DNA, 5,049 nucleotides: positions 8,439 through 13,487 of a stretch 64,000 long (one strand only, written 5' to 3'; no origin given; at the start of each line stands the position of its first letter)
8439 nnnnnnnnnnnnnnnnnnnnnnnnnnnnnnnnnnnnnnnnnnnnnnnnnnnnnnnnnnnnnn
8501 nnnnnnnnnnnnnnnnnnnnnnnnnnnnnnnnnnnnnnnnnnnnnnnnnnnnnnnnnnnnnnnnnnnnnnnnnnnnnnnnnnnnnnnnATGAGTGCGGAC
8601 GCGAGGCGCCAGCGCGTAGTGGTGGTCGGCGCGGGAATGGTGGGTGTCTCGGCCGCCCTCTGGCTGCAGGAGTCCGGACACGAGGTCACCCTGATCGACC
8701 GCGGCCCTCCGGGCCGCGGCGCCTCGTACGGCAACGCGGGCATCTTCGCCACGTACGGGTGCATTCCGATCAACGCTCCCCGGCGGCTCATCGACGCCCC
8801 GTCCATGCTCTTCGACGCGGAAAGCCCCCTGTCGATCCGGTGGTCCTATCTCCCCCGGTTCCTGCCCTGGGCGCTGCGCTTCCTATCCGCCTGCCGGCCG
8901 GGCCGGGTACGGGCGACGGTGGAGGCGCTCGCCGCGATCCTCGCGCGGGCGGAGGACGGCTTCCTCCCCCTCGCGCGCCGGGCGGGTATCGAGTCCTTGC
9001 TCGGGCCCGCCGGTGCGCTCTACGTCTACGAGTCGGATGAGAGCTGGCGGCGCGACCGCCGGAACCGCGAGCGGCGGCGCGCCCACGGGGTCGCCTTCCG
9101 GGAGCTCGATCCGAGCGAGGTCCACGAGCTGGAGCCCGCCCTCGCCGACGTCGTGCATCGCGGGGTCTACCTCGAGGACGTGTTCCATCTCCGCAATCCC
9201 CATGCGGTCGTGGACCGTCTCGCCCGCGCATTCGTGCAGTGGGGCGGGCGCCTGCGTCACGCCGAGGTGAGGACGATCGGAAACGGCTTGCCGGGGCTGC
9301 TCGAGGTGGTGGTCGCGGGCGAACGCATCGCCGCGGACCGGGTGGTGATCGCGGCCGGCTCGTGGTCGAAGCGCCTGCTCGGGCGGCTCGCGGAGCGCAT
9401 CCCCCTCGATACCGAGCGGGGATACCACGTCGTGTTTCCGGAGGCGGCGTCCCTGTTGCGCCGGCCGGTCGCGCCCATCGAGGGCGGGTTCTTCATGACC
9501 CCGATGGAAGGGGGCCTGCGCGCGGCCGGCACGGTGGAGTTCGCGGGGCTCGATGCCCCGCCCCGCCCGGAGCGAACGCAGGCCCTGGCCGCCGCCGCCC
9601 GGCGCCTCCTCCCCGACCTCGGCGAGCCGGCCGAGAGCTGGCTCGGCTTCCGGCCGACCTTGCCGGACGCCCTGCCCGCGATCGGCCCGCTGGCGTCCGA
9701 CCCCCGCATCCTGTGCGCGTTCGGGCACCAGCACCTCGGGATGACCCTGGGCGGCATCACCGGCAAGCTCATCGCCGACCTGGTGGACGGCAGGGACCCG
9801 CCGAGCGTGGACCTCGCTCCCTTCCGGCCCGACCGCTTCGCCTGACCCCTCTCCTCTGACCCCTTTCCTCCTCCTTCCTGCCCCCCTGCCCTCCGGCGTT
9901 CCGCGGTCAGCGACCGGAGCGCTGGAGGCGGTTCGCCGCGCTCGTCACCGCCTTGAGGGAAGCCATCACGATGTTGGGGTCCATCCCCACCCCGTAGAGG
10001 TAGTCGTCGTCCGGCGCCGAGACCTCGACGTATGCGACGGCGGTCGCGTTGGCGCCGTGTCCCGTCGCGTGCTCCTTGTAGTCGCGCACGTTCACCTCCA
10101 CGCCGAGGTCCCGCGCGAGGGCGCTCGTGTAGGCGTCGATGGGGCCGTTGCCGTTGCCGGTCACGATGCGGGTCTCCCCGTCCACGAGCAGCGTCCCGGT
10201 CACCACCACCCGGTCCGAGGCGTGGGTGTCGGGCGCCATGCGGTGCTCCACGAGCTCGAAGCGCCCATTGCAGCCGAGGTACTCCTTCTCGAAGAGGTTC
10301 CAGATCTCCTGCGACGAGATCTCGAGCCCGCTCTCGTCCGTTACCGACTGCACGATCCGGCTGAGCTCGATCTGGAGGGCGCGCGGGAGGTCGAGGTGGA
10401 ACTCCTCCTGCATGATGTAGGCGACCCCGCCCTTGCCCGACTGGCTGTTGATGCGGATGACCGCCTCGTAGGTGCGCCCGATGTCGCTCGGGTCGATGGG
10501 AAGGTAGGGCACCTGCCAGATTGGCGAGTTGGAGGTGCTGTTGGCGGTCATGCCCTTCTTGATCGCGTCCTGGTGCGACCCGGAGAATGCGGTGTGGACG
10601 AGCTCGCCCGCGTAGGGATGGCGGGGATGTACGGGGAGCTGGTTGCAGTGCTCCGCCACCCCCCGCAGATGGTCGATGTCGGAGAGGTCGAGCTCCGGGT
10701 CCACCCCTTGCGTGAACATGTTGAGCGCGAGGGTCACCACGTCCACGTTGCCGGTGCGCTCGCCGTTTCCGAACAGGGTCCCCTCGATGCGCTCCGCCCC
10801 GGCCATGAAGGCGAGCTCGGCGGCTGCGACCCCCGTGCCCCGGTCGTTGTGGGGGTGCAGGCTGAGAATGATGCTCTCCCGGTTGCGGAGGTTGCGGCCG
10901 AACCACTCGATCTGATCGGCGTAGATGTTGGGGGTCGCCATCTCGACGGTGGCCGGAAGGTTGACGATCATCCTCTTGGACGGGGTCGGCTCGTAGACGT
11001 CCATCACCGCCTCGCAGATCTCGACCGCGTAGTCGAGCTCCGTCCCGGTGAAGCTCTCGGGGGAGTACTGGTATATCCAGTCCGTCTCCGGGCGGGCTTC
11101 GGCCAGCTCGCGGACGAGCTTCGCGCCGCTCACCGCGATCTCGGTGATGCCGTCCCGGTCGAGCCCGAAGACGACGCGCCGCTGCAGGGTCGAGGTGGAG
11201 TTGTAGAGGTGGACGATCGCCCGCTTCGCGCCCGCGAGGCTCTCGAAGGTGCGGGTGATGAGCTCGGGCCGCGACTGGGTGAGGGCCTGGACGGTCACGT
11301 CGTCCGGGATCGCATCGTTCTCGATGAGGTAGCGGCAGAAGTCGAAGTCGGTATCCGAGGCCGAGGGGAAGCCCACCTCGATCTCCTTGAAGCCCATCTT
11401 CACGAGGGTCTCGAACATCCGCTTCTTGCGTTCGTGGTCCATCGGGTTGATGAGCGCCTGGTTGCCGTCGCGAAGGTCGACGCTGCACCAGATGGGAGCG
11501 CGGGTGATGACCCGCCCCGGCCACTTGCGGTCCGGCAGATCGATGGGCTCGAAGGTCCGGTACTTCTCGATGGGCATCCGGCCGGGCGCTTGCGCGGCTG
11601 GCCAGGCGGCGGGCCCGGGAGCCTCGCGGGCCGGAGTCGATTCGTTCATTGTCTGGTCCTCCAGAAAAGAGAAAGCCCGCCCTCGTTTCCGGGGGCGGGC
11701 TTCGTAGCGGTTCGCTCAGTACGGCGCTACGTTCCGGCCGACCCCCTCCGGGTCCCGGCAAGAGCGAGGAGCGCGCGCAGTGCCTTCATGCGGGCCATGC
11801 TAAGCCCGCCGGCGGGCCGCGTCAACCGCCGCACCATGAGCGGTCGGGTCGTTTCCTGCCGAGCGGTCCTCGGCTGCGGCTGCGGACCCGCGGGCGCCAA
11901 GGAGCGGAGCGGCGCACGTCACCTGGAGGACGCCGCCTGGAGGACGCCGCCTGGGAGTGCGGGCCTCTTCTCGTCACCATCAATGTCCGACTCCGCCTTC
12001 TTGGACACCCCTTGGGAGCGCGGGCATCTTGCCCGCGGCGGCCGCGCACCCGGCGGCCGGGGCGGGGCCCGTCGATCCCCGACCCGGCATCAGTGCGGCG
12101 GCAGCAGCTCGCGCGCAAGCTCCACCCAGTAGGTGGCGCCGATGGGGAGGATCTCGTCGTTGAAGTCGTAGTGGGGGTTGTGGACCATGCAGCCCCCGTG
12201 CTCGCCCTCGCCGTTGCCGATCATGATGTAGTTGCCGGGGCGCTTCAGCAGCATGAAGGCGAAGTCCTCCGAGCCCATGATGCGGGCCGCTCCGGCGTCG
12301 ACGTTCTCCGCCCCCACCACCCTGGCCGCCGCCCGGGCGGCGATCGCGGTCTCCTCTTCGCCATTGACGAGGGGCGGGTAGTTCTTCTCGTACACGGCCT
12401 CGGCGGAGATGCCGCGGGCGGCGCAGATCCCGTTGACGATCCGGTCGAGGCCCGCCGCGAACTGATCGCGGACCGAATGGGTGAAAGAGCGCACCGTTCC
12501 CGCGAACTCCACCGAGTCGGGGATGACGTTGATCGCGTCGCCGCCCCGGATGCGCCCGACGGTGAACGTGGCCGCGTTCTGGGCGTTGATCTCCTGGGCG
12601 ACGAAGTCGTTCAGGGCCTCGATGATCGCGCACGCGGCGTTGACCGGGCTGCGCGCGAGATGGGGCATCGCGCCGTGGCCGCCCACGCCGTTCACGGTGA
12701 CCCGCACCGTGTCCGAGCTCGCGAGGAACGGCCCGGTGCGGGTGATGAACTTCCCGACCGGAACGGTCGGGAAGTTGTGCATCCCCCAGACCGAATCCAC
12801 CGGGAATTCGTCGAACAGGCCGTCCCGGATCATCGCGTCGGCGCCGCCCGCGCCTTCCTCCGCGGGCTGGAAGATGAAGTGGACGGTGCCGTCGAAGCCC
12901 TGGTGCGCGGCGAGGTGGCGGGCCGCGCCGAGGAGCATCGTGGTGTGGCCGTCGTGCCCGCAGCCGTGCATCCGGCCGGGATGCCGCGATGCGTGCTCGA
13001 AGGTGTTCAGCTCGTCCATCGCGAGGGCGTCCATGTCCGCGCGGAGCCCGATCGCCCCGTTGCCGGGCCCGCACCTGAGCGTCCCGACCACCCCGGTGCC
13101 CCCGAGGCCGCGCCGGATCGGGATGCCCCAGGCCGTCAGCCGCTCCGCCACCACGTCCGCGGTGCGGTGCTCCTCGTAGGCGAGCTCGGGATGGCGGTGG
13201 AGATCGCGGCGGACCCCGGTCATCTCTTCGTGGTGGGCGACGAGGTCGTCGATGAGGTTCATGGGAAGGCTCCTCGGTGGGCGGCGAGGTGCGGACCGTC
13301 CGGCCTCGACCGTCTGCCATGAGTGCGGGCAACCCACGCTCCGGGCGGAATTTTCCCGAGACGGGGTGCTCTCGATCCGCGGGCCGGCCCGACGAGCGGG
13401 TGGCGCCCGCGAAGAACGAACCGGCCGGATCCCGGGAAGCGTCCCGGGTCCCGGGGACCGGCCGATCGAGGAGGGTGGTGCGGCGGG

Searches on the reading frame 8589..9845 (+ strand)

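Call 75: search_protein_families(library=pfam, proteins=[window:8589-9845:+], max_evalue=0.0001)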
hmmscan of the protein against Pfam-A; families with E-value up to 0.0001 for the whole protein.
window:8589-9845:+ (418 aa): 6 families
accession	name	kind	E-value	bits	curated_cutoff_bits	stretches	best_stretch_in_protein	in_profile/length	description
PF01266.30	DAO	-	2.7e-65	221.7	27.9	1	9-398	1-353/353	FAD dependent oxidoreductase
PF07992.20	Pyr_redox_2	-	1.5e-09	38.2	26.1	1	5-40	140-175/291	Pyridine nucleotide-disulphide oxidoreductase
PF03486.20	HI0933_like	-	2e-06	27.9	50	0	9-39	2-32/244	HI0933-like protein Rossmann domain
PF00070.33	Pyr_redox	-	2.7e-05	25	22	1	9-40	1-32/82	Pyridine nucleotide-disulphide oxidoreductase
PF13450.12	NAD_binding_8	-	4.1e-05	24.2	21.9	0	12-47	1-38/68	NAD(P)-binding Rossmann-like domain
PF00890.30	FAD_binding_2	-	7e-05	22.6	20.4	0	10-57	2-49/414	FAD binding domain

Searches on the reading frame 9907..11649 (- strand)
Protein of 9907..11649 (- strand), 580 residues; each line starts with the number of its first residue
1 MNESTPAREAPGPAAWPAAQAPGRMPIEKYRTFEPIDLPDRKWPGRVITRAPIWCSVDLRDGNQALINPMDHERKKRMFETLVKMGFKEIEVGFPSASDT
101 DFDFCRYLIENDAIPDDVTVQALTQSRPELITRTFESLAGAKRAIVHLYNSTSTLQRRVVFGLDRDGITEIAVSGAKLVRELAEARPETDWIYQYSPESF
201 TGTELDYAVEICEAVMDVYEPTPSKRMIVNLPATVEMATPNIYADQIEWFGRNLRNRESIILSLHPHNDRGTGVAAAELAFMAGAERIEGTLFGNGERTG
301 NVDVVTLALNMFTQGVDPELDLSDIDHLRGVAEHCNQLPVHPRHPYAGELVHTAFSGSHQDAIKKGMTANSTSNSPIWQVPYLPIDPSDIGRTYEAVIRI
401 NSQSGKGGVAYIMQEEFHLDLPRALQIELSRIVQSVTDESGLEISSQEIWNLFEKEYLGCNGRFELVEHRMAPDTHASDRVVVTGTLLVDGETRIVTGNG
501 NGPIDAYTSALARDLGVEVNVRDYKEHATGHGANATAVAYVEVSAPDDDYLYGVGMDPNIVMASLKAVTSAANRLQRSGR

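Call 75: search_protein_families(library=pfam, proteins=[window:9907-11649:-], max_evalue=0.0001)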
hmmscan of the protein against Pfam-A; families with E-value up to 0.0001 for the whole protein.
window:9907-11649:- (580 aa): 3 families
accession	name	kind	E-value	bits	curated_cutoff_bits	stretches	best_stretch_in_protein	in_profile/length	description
PF00682.25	HMGL-like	-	1.2e-74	251.5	29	1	52-328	2-256/260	HMGL-like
PF22615.1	IPMS_D2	-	1e-35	122.3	27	1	349-414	1-66/66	Alpha-isopropylmalate synthase, post-catalytic domain-like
PF08502.15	LeuA_dimer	-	1.1e-28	100.2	24.9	1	443-575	1-130/131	LeuA allosteric (dimerisation) domain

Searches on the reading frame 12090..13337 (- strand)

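Call 75: search_protein_families(library=pfam, proteins=[window:12090-13337:-], max_evalue=0.0001)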
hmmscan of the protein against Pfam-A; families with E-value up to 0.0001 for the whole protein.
window:12090-13337:- (415 aa): 2 families
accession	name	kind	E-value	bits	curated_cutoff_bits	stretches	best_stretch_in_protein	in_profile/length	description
PF01546.33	Peptidase_M20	-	4e-45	154.7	24.6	1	98-409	2-205/206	Peptidase family M20/M25/M40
PF07687.19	M20_dimer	-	1.7e-14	54.1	21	1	210-301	8-99/107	Peptidase dimerisation domain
